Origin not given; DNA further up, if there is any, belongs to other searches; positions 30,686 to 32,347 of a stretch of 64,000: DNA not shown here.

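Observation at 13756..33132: Orphan CoA-thioester island: six family III CoA-transferases with lyases, propellers and no classical beta-oxidation genes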

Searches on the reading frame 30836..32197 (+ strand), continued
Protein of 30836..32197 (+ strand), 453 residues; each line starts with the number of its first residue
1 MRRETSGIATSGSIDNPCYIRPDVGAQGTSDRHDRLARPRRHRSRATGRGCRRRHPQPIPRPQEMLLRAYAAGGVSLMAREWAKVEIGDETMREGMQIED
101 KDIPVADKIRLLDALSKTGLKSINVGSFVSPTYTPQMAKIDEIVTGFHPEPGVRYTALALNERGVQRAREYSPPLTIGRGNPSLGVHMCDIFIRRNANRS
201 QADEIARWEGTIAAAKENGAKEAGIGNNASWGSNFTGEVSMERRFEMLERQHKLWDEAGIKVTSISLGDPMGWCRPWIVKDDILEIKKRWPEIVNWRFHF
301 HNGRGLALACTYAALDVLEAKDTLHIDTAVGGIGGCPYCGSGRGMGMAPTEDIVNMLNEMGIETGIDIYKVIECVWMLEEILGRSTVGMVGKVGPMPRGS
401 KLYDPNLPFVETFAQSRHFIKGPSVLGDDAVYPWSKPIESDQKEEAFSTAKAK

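Call 19: find_encoding_contigs(protein=P0023, flank=10000, max_places=2)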
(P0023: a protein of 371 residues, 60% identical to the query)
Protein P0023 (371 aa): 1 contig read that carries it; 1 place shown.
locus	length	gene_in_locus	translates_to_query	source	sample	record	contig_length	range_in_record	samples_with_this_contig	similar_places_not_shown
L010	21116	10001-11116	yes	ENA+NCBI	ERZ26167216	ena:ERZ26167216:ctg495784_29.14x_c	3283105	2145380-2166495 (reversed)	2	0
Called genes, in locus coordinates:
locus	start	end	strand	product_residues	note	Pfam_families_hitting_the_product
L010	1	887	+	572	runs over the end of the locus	PF00496:SBP_bac_5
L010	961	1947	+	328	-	PF00296:Bac_luciferase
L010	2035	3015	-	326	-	PF18915:DUF5667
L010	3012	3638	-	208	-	PF07638:Sigma70_ECF (weak), PF04542:Sigma70_r2, PF08281:Sigma70_r4_2 (weak), PF04545:Sigma70_r4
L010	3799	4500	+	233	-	PF00583:Acetyltransf_1, PF13508:Acetyltransf_7, PF13673:Acetyltransf_10, PF08445:FR47 (weak)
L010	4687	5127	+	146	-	PF01243:PNPOx_N, PF12900:Pyridox_ox_2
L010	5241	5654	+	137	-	PF01243:PNPOx_N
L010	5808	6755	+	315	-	PF01933:CofD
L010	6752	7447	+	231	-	PF01983:CofC, PF12804:NTP_transf_3 (weak)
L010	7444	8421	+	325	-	PF00296:Bac_luciferase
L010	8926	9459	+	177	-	PF13452:FAS1_DH_region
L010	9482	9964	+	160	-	-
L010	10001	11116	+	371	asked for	PF00682:HMGL-like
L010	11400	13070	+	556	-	PF02776:TPP_enzyme_N, PF00205:TPP_enzyme_M, PF02775:TPP_enzyme_C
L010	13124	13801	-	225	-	-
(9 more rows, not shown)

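Call 22: find_related_loci(query=A1, collection=genome_contigs, flank=10000)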
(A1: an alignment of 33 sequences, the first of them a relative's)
Query A1 (376 aa) in genome_contigs; peptide patterns used: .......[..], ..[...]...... (x = any residue, [..] = any of these).
600 stretches matched a pattern (row limit reached: there are more); 587 encode a relative of the query (tblastn E <= 1e-3); the best 80 are kept; 80 distinct loci.
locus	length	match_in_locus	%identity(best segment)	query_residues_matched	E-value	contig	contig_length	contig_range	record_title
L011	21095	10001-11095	69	1-365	1e-175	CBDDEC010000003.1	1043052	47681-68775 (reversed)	MAG: Dehalococcoidia bacterium isolate 6f6a38c2-1f49-4886-adb0-6b5e3ccd8930 genome assembly, contig: contig_3, whole gen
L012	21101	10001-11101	66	1-367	2e-169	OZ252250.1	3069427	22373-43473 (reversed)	MAG: Dehalococcoidia bacterium isolate 148742b7-5873-4ec1-8832-ba9e4de588a3 genome assembly, chromosome: 1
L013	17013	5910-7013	65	1-366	4e-162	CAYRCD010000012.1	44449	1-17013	MAG TPA_asm: uncultured Dehalococcoidia bacterium isolate SRP119689_co1_202 genome assembly, contig: NODE_960_length_444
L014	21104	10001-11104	60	3-370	7e-156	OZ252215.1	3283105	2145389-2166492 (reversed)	MAG: Dehalococcoidia bacterium isolate f790cd15-5f21-4149-8e86-57a76e5ce5f8 genome assembly, chromosome: 1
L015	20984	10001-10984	67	38-365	2e-153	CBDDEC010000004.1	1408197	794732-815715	MAG: Dehalococcoidia bacterium isolate 6f6a38c2-1f49-4886-adb0-6b5e3ccd8930 genome assembly, contig: contig_4, whole gen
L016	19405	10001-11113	59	5-375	1e-151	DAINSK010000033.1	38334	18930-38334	MAG TPA_asm: Chloroflexota bacterium isolate CTOTU41451 NODE_601_length_38334_cov_15.702526, whole genome shotgun sequen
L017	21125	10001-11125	59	5-373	2e-150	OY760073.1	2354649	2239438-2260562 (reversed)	MAG: Dehalococcoidia bacterium isolate c30765d4-caf5-4d90-88bc-dc8b2ca32de7 genome assembly, chromosome: 1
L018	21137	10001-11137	58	1-373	1e-150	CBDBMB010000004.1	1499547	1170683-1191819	MAG: Dehalococcoidia bacterium isolate f924c066-0816-4e29-94a4-99ec22a44702 genome assembly, contig: contig_4, whole gen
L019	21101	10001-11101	60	1-367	2e-150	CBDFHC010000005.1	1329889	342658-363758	MAG: Dehalococcoidia bacterium isolate d98c5b24-ffc7-4c95-8517-431039972f4c genome assembly, contig: contig_5, whole gen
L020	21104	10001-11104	58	1-367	1e-150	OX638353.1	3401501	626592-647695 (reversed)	MAG: uncultured Dehalococcoidia bacterium isolate caae0dea-c4e0-4340-bdfb-0144304000aa genome assembly, chromosome: 1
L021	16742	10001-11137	58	1-373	8e-150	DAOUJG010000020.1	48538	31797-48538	MAG TPA_asm: Dehalococcoidia bacterium isolate S32_251 k113_1886892, whole genome shotgun sequence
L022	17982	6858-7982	59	5-373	1e-150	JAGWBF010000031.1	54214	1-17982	MAG: Dehalococcoidia bacterium isolate 277c_26 scaffold_4454, whole genome shotgun sequence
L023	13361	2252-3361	58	5-371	6e-150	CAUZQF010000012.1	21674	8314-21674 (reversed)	MAG: Dehalococcoidia bacterium isolate CB9_331.94 genome assembly, contig: Ga0302133_10000672, whole genome shotgun sequ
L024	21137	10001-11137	58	1-373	6e-149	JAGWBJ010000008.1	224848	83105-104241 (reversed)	MAG: Dehalococcoidia bacterium isolate 277c_30 scaffold_209, whole genome shotgun sequence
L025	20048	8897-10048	56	3-371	2e-148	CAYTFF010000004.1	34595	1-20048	MAG TPA_asm: uncultured Dehalococcoidia bacterium isolate SRP092796_co5_562 genome assembly, contig: NODE_1033_length_34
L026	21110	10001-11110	58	1-367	1e-147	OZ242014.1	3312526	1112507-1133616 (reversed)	MAG: Dehalococcoidia bacterium isolate dc00a5be-81f4-4acd-b4e2-246381d7a392 genome assembly, chromosome: 1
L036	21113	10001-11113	56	1-370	3e-144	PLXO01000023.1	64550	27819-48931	MAG: Acetobacteraceae bacterium isolate palsa_925 73.20120700_P3D.41_contig_901, whole genome shotgun sequence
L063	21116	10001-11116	55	1-371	2e-141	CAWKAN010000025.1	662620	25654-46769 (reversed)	MAG: uncultured Alphaproteobacteria bacterium isolate MFD03726.bin.1.14 genome assembly, contig: contig_37862, whole gen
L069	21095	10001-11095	56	1-363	3e-141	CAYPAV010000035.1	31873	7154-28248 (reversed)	MAG TPA_asm: uncultured Rhodospirillaceae bacterium isolate SRP200020_co5_212 genome assembly, contig: NODE_2106_length_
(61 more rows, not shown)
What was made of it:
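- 31067..32197 (+): HMG-CoA-lyase-like enzyme of the R-E-G subfamily (core anchor). At least 587 GTDB stretches encode a relative (call 22).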

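Call 27: search_dna_similar(query=window:31067-32197:+, collection=plasmids, mode=protein, max_evalue=1e-40, max_rows=25)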
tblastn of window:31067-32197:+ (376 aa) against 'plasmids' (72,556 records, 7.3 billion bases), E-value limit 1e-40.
Records with a match: 2; places in all: 2; records where one place covers at least 80% of the query: 2.
Best place of each record, by identity: <60% 2.
By first word of the organism name: Rhodococcus 1; Variovorax 1.
By predicted mobility (MOB-suite, as given by PLSDB): mobilizable 1; non-mobilizable 1.
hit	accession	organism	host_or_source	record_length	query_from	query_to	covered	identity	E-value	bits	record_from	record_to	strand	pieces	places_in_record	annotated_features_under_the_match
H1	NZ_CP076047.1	Rhodococcus sp. USK10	-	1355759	5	361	95%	54.5%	1e-97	325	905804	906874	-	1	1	record has no annotation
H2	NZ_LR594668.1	Variovorax sp. SRS16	linuron-contaminated soil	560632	8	321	84%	38.4%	4e-43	167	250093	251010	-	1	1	hydroxymethylglutaryl-CoA lyase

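Call 28: get_annotated_region(hit=H1, flank=12000)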
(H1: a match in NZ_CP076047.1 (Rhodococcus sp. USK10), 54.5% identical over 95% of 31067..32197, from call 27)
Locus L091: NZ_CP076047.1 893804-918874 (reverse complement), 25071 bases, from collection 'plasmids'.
description: Rhodococcus sp. USK10 plasmid unnamed2
organism: Rhodococcus sp. USK10 (NCBI taxid 2789739)
taxonomy: Bacteria; Actinomycetota; Actinomycetes; Mycobacteriales; Nocardiaceae; Rhodococcus; Rhodococcus sp. USK10
host: -; source: -; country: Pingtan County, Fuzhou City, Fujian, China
typing (MOB-suite, as given by PLSDB): mobilizable; relaxase MOBP,MOBP
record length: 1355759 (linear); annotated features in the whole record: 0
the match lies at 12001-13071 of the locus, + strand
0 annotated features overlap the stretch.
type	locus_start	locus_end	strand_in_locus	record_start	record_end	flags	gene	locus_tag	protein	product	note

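Call 31: search_protein_families(library=pfam, proteins=[L091:7296-8780:-, L091:8791-9786:+, L091:9868-10557:+, L091:10933-11586:-, L091:13667-14149:+, L091:16561-17829:+, L091:18089-19495:+, L091:19640-21136:+, L091:22060-23634:+, L091:23603-24640:+], max_evalue=0.01)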
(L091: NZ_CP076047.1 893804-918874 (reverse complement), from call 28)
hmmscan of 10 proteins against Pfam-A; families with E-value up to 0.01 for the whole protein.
L091:7296-8780:- (494 aa): 7 families
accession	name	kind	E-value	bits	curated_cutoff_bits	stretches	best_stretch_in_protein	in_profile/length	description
PF00665.32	rve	-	1.4e-17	64.2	32.6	1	160-257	2-102/102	Integrase core domain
PF13518.12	HTH_28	-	9.5e-09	35.6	25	1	40-85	2-47/52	Helix-turn-helix domain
PF13565.12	HTH_32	-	7.4e-08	33.3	33.7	1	66-135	1-71/73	Homeodomain-like domain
PF13683.12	rve_3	-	2.1e-06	27.8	26.5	1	246-287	2-43/67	Integrase core domain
PF13551.12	HTH_29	-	2.9e-05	24.5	28.1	1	60-93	22-55/64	Winged helix-turn helix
PF13384.12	HTH_23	-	0.0032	17.7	24.6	1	58-82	25-49/50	Homeodomain-like domain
PF05593.20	RHS_repeat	-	0.0073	17.1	22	0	51-78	9-36/38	RHS Repeat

L091:8791-9786:+ (331 aa): 0 families

L091:9868-10557:+ (229 aa): 0 families

L091:10933-11586:- (217 aa): 2 families
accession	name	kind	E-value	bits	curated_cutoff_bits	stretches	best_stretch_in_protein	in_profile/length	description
PF00440.29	TetR_N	-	3.7e-13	49.5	24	1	22-68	1-47/47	Bacterial regulatory proteins, tetR family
PF17926.6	TetR_C_21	-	0.0021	18.7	26.2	1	122-179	19-77/111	Tetracyclin repressor-like, C-terminal domain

L091:13667-14149:+ (160 aa): 0 families

L091:16561-17829:+ (422 aa): 5 families
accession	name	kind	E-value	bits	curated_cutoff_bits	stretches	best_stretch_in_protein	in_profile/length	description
PF00441.29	Acyl-CoA_dh_1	-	5.6e-35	121.1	22.4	1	263-413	1-150/150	Acyl-CoA dehydrogenase, C-terminal domain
PF02770.24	Acyl-CoA_dh_M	-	1e-20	74.1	33.3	1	156-247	1-93/97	Acyl-CoA dehydrogenase, middle domain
PF02771.21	Acyl-CoA_dh_N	-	2e-08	35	22.9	1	74-149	32-110/113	Acyl-CoA dehydrogenase, N-terminal domain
PF08028.16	Acyl-CoA_dh_2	-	1.2e-06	29.3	22.7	1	282-389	4-121/134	Acyl-CoA dehydrogenase, C-terminal domain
PF11794.13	HpaB_N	-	0.00012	22.3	35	1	162-259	158-269/270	4-hydroxyphenylacetate 3-hydroxylase N terminal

L091:18089-19495:+ (468 aa): 3 families
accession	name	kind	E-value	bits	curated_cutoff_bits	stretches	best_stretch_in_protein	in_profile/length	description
PF07158.17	MatC_N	-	2.1e-31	109.4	23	1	1-147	1-149/149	Dicarboxylate carrier protein MatC N-terminus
PF03600.22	CitMHS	-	3.1e-27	96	31.9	1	16-408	2-334/336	Citrate transporter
PF19667.4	DUF6170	-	0.0025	18.2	27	1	260-318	27-83/100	Family of unknown function (DUF6170)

L091:19640-21136:+ (498 aa): 1 family
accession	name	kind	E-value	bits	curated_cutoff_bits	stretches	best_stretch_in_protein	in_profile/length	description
PF00330.25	Aconitase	-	1.7e-170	568.4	28.7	1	26-480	1-463/463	Aconitase family (aconitate hydratase)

L091:22060-23634:+ (524 aa): 2 families
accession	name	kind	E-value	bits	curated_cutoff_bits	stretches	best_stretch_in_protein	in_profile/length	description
PF00676.26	E1_dh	-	2.7e-71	240.4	22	1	204-469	1-275/300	Dehydrogenase E1 component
PF13292.11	DXP_synthase_N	-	5.3e-06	26.3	21.2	1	300-362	115-177/274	1-deoxy-D-xylulose-5-phosphate synthase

L091:23603-24640:+ (345 aa): 4 families
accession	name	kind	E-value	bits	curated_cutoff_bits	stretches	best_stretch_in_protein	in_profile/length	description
PF02779.29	Transket_pyr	-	8.7e-41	139.9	27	1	14-188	2-172/174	Transketolase, pyrimidine binding domain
PF02780.25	Transketolase_C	-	2.4e-40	137.7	25.9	1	203-324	1-124/124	Transketolase, C-terminal domain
PF17147.9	PFOR_II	-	1.7e-05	25.5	27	1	213-289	2-81/102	Pyruvate:ferredoxin oxidoreductase core domain II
PF22613.1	Transketolase_C_1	-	0.00039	21.1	27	1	210-255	10-55/113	Transketolase-like TK C-terminal domain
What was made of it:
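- Rhodococcus context: a MatC/CitMHS dicarboxylate carrier, an aconitase-family gene and 2-oxoacid dehydrogenase E1 genes follow the module (call 31). The dicarboxylate carrier and 2-oxoacid dehydrogenase genes in Rhodococcus also fit small acids (call 31).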

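Call 54: search_solved_structures(query=L008:9378-9872:+, max_evalue=1)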
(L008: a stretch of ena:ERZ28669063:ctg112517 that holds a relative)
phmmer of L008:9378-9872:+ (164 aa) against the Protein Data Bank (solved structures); distinct sequences matched with E-value up to 1: 2.
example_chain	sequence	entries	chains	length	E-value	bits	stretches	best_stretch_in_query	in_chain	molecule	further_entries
8huc_A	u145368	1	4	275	0.032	17.2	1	30-68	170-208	MaoC_dehydrat_N domain-containing protein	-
8khg_A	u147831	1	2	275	0.033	17.2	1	30-68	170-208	Itaconyl-CoA hydratase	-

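Call 55: search_solved_structures(query=L008:8826-9365:+, max_evalue=1)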
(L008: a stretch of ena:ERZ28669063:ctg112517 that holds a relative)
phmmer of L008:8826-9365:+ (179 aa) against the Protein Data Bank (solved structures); distinct sequences matched with E-value up to 1: 9.
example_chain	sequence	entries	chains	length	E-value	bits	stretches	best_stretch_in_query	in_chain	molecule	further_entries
8khg_A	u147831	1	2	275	0.00042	23.7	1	98-169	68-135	Itaconyl-CoA hydratase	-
8huc_A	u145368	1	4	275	0.00043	23.7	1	98-169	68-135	MaoC_dehydrat_N domain-containing protein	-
5i7n_A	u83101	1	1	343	0.00088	22.7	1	31-69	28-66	MaoC-like dehydratase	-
8pwz_A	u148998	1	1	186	0.04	17.3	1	9-76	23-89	UPF0336 protein Rv0504c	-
4w78_A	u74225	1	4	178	0.07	16.5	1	23-69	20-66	Hydratase ChsH1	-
4wnb_A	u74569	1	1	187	0.074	16.4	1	23-69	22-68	Hydratase ChsH2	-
4v12_A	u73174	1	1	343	0.32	14.3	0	30-69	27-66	MAOC LIKE DOMAIN PROTEIN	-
4axs_A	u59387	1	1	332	0.41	14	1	46-136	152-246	CARBAMATE KINASE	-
2gbm_A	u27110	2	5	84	0.53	13.6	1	90-119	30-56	Ubiquitin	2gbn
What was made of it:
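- Hydratase: HDN matches the N half and HDC the C half of itaconyl-CoA hydratase 8khg (calls 54, 55).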
